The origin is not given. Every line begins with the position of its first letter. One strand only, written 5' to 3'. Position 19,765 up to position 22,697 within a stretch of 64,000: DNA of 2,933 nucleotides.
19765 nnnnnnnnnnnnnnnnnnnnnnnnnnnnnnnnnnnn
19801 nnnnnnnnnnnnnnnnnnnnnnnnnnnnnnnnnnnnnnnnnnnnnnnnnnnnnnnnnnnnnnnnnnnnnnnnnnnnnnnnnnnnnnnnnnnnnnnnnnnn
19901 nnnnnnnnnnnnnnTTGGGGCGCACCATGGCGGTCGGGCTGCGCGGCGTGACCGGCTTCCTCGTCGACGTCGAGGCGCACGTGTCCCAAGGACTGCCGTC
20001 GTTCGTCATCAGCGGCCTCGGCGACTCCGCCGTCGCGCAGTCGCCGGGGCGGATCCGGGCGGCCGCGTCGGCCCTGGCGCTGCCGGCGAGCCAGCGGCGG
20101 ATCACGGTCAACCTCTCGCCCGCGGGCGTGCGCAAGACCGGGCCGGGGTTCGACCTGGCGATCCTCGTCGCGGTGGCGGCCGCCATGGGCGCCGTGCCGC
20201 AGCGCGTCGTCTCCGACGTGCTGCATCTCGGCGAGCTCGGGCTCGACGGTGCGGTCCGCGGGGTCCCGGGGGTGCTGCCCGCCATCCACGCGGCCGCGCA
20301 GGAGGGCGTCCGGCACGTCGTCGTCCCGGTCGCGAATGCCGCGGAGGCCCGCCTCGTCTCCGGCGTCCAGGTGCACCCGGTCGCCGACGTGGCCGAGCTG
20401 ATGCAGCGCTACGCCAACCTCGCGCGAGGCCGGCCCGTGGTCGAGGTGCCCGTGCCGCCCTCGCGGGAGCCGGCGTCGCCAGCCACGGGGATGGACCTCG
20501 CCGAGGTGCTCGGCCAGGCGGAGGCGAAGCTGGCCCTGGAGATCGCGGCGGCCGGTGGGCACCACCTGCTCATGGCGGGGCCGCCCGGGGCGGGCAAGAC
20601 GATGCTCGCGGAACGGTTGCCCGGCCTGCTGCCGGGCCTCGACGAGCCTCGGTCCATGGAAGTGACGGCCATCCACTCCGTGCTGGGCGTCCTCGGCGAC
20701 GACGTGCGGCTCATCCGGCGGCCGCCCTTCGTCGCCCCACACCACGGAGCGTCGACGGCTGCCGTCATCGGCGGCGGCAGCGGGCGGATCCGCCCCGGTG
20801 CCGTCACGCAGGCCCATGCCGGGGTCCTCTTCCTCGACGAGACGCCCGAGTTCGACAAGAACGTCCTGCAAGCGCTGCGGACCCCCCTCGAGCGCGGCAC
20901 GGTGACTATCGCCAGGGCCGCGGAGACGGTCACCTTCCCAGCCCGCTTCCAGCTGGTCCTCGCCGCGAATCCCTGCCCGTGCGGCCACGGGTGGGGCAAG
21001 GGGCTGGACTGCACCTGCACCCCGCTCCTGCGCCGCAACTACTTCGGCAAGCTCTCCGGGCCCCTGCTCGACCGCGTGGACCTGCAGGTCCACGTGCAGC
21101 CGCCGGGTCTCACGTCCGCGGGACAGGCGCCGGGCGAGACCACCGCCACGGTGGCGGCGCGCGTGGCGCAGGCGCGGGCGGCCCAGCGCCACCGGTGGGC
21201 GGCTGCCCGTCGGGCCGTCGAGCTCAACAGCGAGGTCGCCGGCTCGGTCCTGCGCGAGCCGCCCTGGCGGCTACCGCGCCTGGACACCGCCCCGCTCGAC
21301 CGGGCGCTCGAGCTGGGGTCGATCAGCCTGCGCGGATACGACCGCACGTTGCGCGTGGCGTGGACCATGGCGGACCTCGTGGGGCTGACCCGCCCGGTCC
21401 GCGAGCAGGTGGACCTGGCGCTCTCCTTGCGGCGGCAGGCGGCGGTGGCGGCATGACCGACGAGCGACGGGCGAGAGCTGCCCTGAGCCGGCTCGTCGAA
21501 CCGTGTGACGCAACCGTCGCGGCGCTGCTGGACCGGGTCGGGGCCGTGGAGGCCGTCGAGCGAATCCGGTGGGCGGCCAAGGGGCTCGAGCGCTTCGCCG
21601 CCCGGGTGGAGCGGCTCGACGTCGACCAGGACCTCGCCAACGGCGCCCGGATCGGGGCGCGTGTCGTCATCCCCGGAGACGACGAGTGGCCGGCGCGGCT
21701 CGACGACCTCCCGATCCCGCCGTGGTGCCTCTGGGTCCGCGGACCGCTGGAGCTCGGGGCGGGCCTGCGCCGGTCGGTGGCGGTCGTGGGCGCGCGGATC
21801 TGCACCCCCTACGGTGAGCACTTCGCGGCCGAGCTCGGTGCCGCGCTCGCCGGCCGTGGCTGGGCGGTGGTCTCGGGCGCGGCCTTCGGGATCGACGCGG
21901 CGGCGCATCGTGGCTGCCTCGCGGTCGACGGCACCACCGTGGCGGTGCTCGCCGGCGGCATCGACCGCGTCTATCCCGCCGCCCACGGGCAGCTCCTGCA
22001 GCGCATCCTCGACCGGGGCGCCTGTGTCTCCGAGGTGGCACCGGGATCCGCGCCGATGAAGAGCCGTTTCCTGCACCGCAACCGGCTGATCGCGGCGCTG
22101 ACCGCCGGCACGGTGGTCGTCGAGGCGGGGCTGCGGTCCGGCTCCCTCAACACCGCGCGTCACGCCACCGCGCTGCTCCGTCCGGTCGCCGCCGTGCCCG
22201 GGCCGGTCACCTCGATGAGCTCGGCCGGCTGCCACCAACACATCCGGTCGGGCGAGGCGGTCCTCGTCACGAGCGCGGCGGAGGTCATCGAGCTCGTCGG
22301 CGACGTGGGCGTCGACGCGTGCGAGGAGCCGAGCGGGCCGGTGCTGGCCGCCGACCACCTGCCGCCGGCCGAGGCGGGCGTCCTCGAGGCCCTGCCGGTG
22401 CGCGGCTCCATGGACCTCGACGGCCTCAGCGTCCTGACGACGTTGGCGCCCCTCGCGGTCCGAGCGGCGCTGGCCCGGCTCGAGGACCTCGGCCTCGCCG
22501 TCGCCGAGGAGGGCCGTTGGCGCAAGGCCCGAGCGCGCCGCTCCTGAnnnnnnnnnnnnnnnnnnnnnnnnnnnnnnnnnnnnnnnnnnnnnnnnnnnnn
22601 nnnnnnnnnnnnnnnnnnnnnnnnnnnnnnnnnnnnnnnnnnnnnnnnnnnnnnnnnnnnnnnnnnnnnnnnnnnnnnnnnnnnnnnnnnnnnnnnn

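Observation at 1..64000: Octamer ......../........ occurs about once per kb in both orientations and recruits rare codons (uptake-sequence-like signature)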

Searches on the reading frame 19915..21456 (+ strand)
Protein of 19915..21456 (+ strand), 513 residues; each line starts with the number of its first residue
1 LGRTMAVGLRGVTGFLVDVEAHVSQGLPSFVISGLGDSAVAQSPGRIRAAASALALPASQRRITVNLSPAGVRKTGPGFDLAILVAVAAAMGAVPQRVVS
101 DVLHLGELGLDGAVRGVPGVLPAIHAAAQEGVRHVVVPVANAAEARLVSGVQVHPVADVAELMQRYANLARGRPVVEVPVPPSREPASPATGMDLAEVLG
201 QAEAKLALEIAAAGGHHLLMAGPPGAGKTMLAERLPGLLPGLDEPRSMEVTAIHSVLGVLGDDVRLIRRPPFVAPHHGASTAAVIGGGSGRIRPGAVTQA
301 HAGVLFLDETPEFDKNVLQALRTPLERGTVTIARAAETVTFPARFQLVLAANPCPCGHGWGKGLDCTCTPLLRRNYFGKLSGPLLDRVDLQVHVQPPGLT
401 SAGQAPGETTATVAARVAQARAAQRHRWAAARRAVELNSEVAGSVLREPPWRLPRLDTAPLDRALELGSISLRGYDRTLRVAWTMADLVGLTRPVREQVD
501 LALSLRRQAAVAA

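Call 14: search_protein_families(library=pfam, proteins=[window:19915-21456:+])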
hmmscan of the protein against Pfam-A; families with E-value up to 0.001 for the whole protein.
window:19915-21456:+ (513 aa): 7 families
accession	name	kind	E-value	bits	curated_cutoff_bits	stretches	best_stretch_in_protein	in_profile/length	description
PF01078.27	Mg_chelatase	-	1.1e-84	283.4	20.3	1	194-395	1-200/207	Magnesium chelatase, subunit ChlI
PF13541.12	ChlI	-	4.8e-32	110.9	27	1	19-141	1-121/121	Subunit ChlI of Mg-chelatase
PF13335.12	Mg_chelatase_C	-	1.1e-20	74.5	26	1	407-506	1-94/94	Magnesium chelatase, subunit ChlI C-terminal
PF07728.20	AAA_5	-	4.9e-09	36.8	22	1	217-355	1-125/139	AAA domain (dynein-related subfamily)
PF00493.29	MCM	-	1.8e-08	34.2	23.3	1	292-354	112-174/224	MCM P-loop domain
PF05362.19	Lon_C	-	4.5e-07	30.1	21.1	1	11-162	37-198/205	Lon protease (S16) C-terminal proteolytic domain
PF00158.32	Sigma54_activat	-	0.00015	21.9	20.2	0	289-351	81-141/168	Sigma-54 interaction domain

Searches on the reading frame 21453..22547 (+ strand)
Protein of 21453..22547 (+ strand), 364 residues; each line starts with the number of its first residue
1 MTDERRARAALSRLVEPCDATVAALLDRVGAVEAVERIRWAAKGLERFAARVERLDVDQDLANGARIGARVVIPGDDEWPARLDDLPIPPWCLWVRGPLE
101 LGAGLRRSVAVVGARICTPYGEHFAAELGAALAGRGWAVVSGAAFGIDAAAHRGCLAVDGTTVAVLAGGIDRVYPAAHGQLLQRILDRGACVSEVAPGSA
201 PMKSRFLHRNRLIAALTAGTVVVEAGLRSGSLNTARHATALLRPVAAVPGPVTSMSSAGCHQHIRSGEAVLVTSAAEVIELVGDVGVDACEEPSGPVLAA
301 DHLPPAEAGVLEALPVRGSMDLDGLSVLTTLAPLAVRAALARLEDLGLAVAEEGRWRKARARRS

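Call 14: search_protein_families(library=pfam, proteins=[window:21453-22547:+])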
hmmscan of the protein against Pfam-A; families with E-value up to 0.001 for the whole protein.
window:21453-22547:+ (364 aa): 2 families
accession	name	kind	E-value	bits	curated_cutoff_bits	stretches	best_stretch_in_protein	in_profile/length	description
PF02481.21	DNA_processg_A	-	9.2e-68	228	29.6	1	67-271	5-210/212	DNA recombination-mediator protein A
PF18306.6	LDcluster4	-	4.7e-08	33.2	26.3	1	107-168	2-64/151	SLOG cluster4 family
